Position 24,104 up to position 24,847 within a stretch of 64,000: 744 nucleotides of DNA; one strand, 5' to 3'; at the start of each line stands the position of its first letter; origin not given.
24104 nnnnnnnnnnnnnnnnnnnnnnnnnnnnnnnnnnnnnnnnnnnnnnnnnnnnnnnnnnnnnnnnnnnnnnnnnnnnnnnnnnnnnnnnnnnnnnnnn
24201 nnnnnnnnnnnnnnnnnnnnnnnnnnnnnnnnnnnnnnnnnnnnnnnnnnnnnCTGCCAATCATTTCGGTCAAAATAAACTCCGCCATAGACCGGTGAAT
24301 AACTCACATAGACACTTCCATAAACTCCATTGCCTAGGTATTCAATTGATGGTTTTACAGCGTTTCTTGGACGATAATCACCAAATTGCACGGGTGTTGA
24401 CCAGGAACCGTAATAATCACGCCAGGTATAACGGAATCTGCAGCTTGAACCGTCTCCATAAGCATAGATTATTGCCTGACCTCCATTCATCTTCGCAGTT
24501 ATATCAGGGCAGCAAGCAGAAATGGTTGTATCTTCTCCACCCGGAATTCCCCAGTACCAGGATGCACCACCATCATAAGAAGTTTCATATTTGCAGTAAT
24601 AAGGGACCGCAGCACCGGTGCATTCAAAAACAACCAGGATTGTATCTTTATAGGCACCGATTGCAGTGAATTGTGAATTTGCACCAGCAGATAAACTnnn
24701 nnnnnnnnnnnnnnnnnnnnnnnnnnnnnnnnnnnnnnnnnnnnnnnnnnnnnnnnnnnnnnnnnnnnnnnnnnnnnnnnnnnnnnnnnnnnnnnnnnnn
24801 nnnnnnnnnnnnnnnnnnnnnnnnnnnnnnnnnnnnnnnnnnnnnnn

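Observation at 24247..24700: Conserved roughly 150-aa domain of unknown function with vicinal cysteines (ACCPD), placed just upstream of the T9SS CTD in two proteins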

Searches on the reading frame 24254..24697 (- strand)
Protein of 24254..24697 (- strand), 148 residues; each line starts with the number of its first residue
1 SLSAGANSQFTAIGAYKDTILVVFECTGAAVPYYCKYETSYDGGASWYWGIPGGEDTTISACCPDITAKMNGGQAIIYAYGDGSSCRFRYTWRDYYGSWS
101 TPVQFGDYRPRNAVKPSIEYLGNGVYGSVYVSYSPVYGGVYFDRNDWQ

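Call 9: find_homologous_proteins(query=window:24254-24697:-, max_evalue=0.001)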
Query seq(148 aa): 6 candidates shared short words with the query, none scored E <= 0.001.
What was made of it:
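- Tried and rejected: The word-indexed homolog search with the single block found nothing (call 9).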

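Call 10: search_solved_structures(query=window:24254-24697:-, max_evalue=10)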
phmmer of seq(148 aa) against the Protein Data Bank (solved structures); distinct sequences matched with E-value up to 10: 14.
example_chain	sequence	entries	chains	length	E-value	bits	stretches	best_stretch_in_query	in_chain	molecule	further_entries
8url_A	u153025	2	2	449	0.0085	19.1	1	34-85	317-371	Exo-alpha-sialidase NanJ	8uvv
9c20_A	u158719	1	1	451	0.0086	19.1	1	34-85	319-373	exo-alpha-sialidase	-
1c93_A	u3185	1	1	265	0.066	16.2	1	61-116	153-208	ENDO-BETA-N-ACETYLGLUCOSAMINIDASE H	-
1c92_A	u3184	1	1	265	0.066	16.2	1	61-116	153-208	ENDO-BETA-N-ACETYLGLUCOSAMINIDASE H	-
1c90_A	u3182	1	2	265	0.066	16.2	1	61-116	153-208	ENDO-BETA-N-ACETYLGLUCOSAMINIDASE H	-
1c8y_A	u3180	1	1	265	0.066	16.2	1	61-116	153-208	ENDO-BETA-N-ACETYLGLUCOSAMINIDASE H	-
1c3f_A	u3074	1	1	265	0.066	16.2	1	61-116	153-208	ENDO-BETA-N-ACETYLGLUCOSAMINIDASE H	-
1c8x_A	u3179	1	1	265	0.066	16.2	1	61-116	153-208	ENDO-BETA-N-ACETYLGLUCOSAMINIDASE H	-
1c91_A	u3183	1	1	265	0.067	16.2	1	61-116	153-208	ENDO-BETA-N-ACETYLGLUCOSAMINIDASE H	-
1edt_A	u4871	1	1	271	0.069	16.1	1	61-116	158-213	ENDO-BETA-N-ACETYLGLUCOSAMINIDASE H, ENDO H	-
30id_A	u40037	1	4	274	0.07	16.1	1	61-116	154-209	Endo-beta-N-acetylglucosaminidase H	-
6ve1_A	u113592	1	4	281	0.072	16.1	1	61-116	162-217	Endo-beta-N-acetylglucosaminidase H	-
7fbi_L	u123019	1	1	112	0.091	15.7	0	24-55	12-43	3A3 light chain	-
8v4z_D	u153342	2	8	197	0.72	12.8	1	26-62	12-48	D1 TCR alpha chain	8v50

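Call 18: search_protein_families(library=pfam, proteins=[window:24254-24697:-], max_evalue=10)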
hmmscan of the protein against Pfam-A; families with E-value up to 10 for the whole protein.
window:24254-24697:- (148 aa): 0 families

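Call 20: search_protein_representatives(alignment_id=A1)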
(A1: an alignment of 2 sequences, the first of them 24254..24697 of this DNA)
Query: 2 sequences, 148 profile positions. Proteins with E-value up to 0.001 (for the whole library): 185; up to 1e-10: 85; up to 1e-30: 4. The best 150 are listed.
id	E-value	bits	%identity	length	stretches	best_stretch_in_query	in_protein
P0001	1.6e-58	213.2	-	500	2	2-147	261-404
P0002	2.1e-40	154.4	-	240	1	3-147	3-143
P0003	5.0e-31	123.9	-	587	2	3-147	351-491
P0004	9.1e-31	123.1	-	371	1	5-147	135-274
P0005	8.0e-30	120.0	-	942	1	3-135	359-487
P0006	2.3e-28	115.3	-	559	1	10-148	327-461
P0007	2.0e-27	112.2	-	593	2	2-147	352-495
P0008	5.7e-27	110.8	-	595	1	4-147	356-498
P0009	7.5e-27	110.4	-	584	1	10-147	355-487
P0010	1.1e-26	109.9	-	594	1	4-147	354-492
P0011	1.4e-26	109.5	-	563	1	4-147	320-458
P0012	3.5e-26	108.2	-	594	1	3-147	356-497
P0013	3.6e-25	104.9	-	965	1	5-147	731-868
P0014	5.6e-25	104.3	-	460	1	4-144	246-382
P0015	9.8e-25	103.5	-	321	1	3-147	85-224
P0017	1.2e-24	103.2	-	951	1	4-147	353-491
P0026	6.3e-21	91.2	-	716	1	7-145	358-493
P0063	3.6e-13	66.0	-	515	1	9-147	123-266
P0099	2.2e-09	53.7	-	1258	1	9-146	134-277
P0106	2.5e-08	50.3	-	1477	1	8-146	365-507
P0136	2.4e-06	43.9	-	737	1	9-146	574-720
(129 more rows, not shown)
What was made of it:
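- Tried and rejected: The exhaustive HMMER search was needed (call 20).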

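Call 23: search_protein_families(library=pfam, proteins=[P0001, P0003, P0005, P0013, P0017, P0026, P0099, P0106, P0063, P0136], max_evalue=0.01)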
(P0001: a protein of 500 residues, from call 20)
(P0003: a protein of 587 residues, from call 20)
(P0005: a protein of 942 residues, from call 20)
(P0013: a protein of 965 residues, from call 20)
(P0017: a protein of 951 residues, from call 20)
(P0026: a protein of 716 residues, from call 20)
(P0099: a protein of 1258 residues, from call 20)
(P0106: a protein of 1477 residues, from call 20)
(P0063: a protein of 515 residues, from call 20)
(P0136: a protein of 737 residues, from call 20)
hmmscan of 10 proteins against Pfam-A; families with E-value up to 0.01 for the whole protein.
P0001 (500 aa): 1 family
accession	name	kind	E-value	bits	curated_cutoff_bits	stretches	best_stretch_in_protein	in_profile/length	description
PF18962.6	Por_Secre_tail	-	7.2e-12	45.9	27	1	421-490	1-67/75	Secretion system C-terminal sorting domain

P0003 (587 aa): 1 family
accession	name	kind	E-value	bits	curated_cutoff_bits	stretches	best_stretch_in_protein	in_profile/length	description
PF18962.6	Por_Secre_tail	-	1.7e-09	38.3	27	1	510-584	3-74/75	Secretion system C-terminal sorting domain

P0005 (942 aa): 8 families
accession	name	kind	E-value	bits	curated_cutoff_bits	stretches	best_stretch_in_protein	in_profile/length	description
PF24981.1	Beta-prop_ATRN-LZTR1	-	4.8e-23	82.3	50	2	488-707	18-233/289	Attractin/LZTR1 beta-propeller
PF13415.12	Kelch_3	-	3.2e-18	65.8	22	2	630-681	1-45/48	Galactose oxidase, central domain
PF24681.1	Kelch_KLHDC2_KLHL20_DRC7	-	2e-15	57.1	50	2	519-694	9-173/221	KLHDC2/KLHL20/DRC7 Kelch-repeats domain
PF13964.12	Kelch_6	-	1.8e-14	53.6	25.3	2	621-657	2-36/50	Kelch motif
PF01344.31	Kelch_1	-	5.9e-12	45.3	20.1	1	625-657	6-35/46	Kelch motif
PF13418.12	Kelch_4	-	2.5e-08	34.2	21.6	1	625-669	7-46/49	Galactose oxidase, central domain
PF18962.6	Por_Secre_tail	-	4.3e-08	33.8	27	1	865-935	3-70/75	Secretion system C-terminal sorting domain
PF25210.1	Kelch_FKB95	-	3.9e-06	27.1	70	1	615-714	27-117/268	FKB95, Kelch-repeats domain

P0013 (965 aa): 5 families
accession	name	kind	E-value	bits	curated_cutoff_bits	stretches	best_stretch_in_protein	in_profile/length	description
PF01364.23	Peptidase_C25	-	2.8e-44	152.3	23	1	245-590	1-336/374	Peptidase family C25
PF08126.16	Propeptide_C25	-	1.6e-19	70.3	22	1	27-193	4-172/205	Propeptide_C25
PF18962.6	Por_Secre_tail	-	8.9e-14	52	27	1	888-961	3-73/75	Secretion system C-terminal sorting domain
PF03785.20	Peptidase_C25_C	-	5e-09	36.3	25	1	640-713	1-75/79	Peptidase family C25, C terminal ig-like domain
PF13860.13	FlgD_ig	-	0.0081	16.6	27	0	901-953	19-76/79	FlgD Ig-like domain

P0017 (951 aa): 3 families
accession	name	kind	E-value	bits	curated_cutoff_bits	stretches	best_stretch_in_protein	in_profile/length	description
PF13860.13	FlgD_ig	-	1.9e-09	37.8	27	1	884-937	21-74/79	FlgD Ig-like domain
PF18962.6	Por_Secre_tail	-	7.6e-06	26.6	27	1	866-947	2-73/75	Secretion system C-terminal sorting domain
PF13585.12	CHU_C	-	0.0032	18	27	1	884-944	25-79/86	CHU_C Type IX secretion signal domain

P0026 (716 aa): 2 families
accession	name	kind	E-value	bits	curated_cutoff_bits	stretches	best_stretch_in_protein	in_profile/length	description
PF18962.6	Por_Secre_tail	-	2.8e-11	44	27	1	638-710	2-71/75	Secretion system C-terminal sorting domain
PF13860.13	FlgD_ig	-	1.2e-07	32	27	1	645-703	9-75/79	FlgD Ig-like domain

P0099 (1258 aa): 2 families
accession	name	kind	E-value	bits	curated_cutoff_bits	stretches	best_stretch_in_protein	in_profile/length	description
PF01364.23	Peptidase_C25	-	7.7e-63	213.4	23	1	530-915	1-374/374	Peptidase family C25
PF08126.16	Propeptide_C25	-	1.1e-15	57.8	22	1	370-489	57-176/205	Propeptide_C25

P0106 (1477 aa): 6 families
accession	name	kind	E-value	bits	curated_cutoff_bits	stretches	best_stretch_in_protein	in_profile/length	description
PF06452.16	CBM9_1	-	4.5e-11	43.4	23.4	1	632-815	1-166/185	Carbohydrate family 9 binding domain-like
PF19190.6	BACON_2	-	1.4e-10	41.4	25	1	847-932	2-90/94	Viral BACON domain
PF13860.13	FlgD_ig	-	3.2e-08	33.9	27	1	1395-1451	12-69/79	FlgD Ig-like domain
PF18962.6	Por_Secre_tail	-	2.1e-06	28.4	27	1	1387-1459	2-66/75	Secretion system C-terminal sorting domain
PF13585.12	CHU_C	-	0.00018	22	27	1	1403-1467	25-83/86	CHU_C Type IX secretion signal domain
PF16011.10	CBM9_2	-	0.007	16.6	25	0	681-726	41-85/199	Carbohydrate-binding family 9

P0063 (515 aa): 0 families

P0136 (737 aa): 1 family
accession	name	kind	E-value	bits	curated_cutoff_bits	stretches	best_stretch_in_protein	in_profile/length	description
PF00082.27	Peptidase_S8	-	1.5e-33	116.8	21.8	1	158-460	1-273/288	Subtilase family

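Call 28: search_solved_structures(query=A3, max_evalue=10, show_alignments=2)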
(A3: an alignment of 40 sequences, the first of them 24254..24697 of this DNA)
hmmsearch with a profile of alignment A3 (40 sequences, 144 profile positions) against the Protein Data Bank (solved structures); distinct sequences matched with E-value up to 10: 6.
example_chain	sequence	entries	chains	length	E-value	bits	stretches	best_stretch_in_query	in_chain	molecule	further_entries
4mnl_A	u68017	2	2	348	0.5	13.4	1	9-54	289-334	Chitinase A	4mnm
3wij_A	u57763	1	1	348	0.5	13.4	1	9-54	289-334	Chitinase A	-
10pl_D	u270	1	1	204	0.5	13.4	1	39-128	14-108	Flagellar filament outer layer protein FlaA, putative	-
4mnj_A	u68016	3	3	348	0.5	13.4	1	9-54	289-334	Chitinase A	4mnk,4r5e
10pl_C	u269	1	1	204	0.52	13.4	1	39-128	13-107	Flagellar filament outer layer protein FlaA, putative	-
2lsn_A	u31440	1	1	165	0.88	12.6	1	49-98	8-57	RNase H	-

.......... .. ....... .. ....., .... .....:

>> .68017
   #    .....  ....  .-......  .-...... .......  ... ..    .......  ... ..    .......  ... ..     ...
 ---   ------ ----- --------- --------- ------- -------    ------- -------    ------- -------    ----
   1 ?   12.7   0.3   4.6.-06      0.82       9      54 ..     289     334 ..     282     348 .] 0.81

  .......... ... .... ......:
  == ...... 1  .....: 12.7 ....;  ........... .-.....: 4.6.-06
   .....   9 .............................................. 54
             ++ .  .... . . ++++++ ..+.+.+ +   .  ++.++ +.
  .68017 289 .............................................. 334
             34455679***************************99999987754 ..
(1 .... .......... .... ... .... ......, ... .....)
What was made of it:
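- Tried and rejected: PDB sequence searches with a single block and a block profile gave only insignificant hits (calls 10, 28).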

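Call 30: find_homologous_proteins(query=A3, max_evalue=0.001)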
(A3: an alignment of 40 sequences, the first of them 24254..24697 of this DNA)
Query A3 (40 sequences) (148 aa, profile of the alignment): 4 proteins with E <= 0.001 among 1256 candidates.
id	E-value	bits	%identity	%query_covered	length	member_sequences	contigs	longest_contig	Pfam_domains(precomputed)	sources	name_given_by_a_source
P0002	4.0e-49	184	51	97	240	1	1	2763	PF18962.8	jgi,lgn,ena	-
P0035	8.1e-38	147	38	93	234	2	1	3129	PF18962.8,PF13860.13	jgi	jgi:hypothetical protein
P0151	1.6e-22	98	41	62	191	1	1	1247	PF18962.8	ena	-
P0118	2.7e-22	97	35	61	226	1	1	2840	PF13860.13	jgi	jgi:hypothetical protein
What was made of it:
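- Tried and rejected: With the 40-sequence profile it found only 4 short fragments (call 30).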

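Call 33: find_related_loci(query=A4, collection=genome_contigs, flank=8000)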
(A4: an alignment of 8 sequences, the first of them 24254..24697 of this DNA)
Query A4 (148 aa) in genome_contigs; peptide patterns used: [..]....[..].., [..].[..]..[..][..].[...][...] (x = any residue, [..] = any of these).
75 stretches matched a pattern; 34 encode a relative of the query (tblastn E <= 1e-3); 34 distinct loci.
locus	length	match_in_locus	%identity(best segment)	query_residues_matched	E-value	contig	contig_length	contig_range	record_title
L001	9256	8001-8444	92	1-148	1e-91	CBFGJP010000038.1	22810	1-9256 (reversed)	MAG: candidate division WOR-3 bacterium isolate QZM1.Bin.155.optimized.1 genome assembly, contig: NODE_38_length_22810_c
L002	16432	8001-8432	67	4-147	3e-66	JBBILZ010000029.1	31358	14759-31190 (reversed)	MAG: candidate division WOR-3 bacterium isolate SIF170217_bin_220 NODE_1116_length_31358_cov_2.5711, whole genome shotgu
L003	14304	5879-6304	67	4-147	2e-64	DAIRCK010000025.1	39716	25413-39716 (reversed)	MAG TPA_asm: bacterium isolate CTOTU1359 NODE_93_length_39716_cov_6.953052, whole genome shotgun sequence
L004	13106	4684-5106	63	5-147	3e-59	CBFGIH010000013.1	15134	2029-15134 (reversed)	MAG: candidate division WOR-3 bacterium isolate Cr_S_Bin.42.optimized.1 genome assembly, contig: NODE_13_length_15134_co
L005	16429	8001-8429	55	4-147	3e-51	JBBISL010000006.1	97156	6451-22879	MAG: candidate division WOR-3 bacterium isolate SLF170214_bin_372 NODE_274_length_97156_cov_7.402838, whole genome shotg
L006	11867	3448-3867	46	3-147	1e-33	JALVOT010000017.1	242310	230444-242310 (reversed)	MAG: candidate division WOR-3 bacterium isolate A3_metabat1_scaf2bin.006 A3_NODE_8_length_242310_cov_77.011958, whole ge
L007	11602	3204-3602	49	11-147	1e-32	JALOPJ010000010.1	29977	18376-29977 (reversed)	MAG: Candidatus Edwardsbacteria bacterium isolate Prado126 scaffold_2097, whole genome shotgun sequence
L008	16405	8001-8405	47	10-147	1e-31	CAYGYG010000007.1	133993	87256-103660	MAG TPA_asm: uncultured bacterium isolate ERP119294_co1_15 genome assembly, contig: NODE_129_length_133993_cov_29.791082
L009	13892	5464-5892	45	2-147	1e-31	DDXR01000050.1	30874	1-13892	MAG TPA_asm: bacterium UBP2_UBA2255 isolate UBA2255 UBA2255_contig_16024, whole genome shotgun sequence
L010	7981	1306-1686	47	17-147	6e-30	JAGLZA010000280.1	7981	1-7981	MAG: candidate division WOR-3 bacterium isolate RS_13_48 ZL320.bin.48.fa_280, whole genome shotgun sequence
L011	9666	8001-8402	44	11-147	5e-29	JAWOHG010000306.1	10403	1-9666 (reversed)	MAG: bacterium isolate CWP4-2.bin.210 k191_1456399, whole genome shotgun sequence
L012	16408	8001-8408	44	3-143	2e-28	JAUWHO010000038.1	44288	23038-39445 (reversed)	MAG: Candidatus Zixiibacteriota bacterium isolate CSMAG_2270 CSMAG_2270_k141_766990_length_44288_cov_11.9945, whole geno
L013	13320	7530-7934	49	5-145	3e-28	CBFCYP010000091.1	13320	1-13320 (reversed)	MAG TPA_asm: uncultured bacterium isolate SRR26215681_binner13_Refined_78 genome assembly, contig: ERZ25073475.3610, who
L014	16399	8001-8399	46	11-147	2e-28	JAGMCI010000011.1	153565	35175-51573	MAG: candidate division WOR-3 bacterium isolate RS_16_8 ZL425.bin.8.fa_11, whole genome shotgun sequence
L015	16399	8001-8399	43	11-147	1e-27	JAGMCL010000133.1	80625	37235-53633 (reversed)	MAG: candidate division WOR-3 bacterium isolate RS_17_14 ZL495.bin.14.fa_133, whole genome shotgun sequence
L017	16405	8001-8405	49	5-145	3e-25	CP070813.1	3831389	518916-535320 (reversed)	MAG: Candidatus Zixiibacteriota bacterium isolate bin119 chromosome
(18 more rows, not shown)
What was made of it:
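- Tried and rejected: An 8-sequence alignment worked (call 33).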

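Call 34: predict_structure(alignment_id=A3)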
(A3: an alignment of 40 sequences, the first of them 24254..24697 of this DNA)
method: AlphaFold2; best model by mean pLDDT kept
length: 148 residues; sequences in the alignment: 40
mean_pLDDT: 93.7   pTM: 0.88
mean pLDDT of the five models: 93.7, 91.2, 91.0, 91.0, 90.3
residues with pLDDT >= 90: 123; 70-90: 25; 50-70: 0; < 50: 0
segments of 3 or more residues with pLDDT < 50: none
pLDDT, mean of each block of 10 residues (from residue 1): 88 97 91 93 95 88 96 96 93 96 93 95 96 95 92
secondary structure, 60 per line:
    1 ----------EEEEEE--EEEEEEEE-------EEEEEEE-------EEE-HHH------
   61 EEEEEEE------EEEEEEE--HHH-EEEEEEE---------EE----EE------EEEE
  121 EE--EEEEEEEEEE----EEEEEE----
elements in order: E11-16 E19-26 E34-40 E48-50 E61-67 E74-80 E87-93 E117-122 E125-134 E139-144
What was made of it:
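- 24254..24697 (-): Orphan block in the C25 peptidase (aa 715-862). It forms the outer strand of blade 4 plus blades 5-7 of a seven-bladed Asp-box propeller. The Asp-box is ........, and the clade-specific ACCPD lies in the first strand of blade 6. Call 34 (AF2 pLDDT 93.7).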

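Call 65: find_encoding_contigs(protein=P0013, flank=5000, max_places=4)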
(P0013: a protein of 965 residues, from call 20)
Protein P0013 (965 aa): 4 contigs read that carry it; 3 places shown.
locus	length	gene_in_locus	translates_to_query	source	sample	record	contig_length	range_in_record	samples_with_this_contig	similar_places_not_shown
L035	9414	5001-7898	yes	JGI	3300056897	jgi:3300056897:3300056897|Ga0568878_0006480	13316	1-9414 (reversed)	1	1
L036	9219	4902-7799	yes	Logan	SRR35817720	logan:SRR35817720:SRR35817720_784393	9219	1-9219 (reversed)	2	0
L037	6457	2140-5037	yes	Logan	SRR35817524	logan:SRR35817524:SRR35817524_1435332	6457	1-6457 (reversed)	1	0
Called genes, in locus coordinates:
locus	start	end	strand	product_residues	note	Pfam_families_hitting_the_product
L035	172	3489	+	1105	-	PF13191:AAA_16, PF13401:AAA_22 (faint), PF00515:TPR_1 (faint), PF07719:TPR_2 (faint), PF13176:TPR_7 (faint), PF13424:TPR_12, PF17874:TPR_MalT, PF03704:BTAD, +3 more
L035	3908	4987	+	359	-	-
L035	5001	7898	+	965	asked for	PF08126:Propeptide_C25, PF01364:Peptidase_C25, PF18962:Por_Secre_tail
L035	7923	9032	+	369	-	PF18962:Por_Secre_tail (faint), PF13860:FlgD_ig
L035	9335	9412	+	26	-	?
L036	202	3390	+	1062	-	PF00515:TPR_1 (faint), PF07719:TPR_2 (faint), PF13176:TPR_7 (faint), PF13181:TPR_8 (faint), PF13428:TPR_14 (faint), PF13424:TPR_12, PF17874:TPR_MalT, PF03704:BTAD, +2 more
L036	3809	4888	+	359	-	-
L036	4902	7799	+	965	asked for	PF08126:Propeptide_C25, PF01364:Peptidase_C25, PF18962:Por_Secre_tail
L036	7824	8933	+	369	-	PF18962:Por_Secre_tail (faint), PF13860:FlgD_ig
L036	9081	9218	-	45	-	?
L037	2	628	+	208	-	?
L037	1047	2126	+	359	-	-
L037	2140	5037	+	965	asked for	PF08126:Propeptide_C25, PF01364:Peptidase_C25, PF18962:Por_Secre_tail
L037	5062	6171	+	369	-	PF18962:Por_Secre_tail (faint), PF13860:FlgD_ig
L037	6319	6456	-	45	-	?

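Call 66: find_encoding_contigs(protein=P0136, flank=5000, max_places=4)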
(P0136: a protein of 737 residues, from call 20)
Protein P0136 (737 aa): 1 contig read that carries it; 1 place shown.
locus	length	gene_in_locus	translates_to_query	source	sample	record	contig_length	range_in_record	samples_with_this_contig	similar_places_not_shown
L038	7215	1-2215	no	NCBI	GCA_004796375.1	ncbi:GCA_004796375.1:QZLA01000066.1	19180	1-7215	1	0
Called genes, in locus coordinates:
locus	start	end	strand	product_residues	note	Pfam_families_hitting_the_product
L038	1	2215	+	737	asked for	PF00082:Peptidase_S8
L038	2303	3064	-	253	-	PF01975:SurE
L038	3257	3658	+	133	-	PF01814:Hemerythrin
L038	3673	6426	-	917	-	PF17957:Big_7 (weak)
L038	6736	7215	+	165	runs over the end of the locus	PF00027:cNMP_binding (weak)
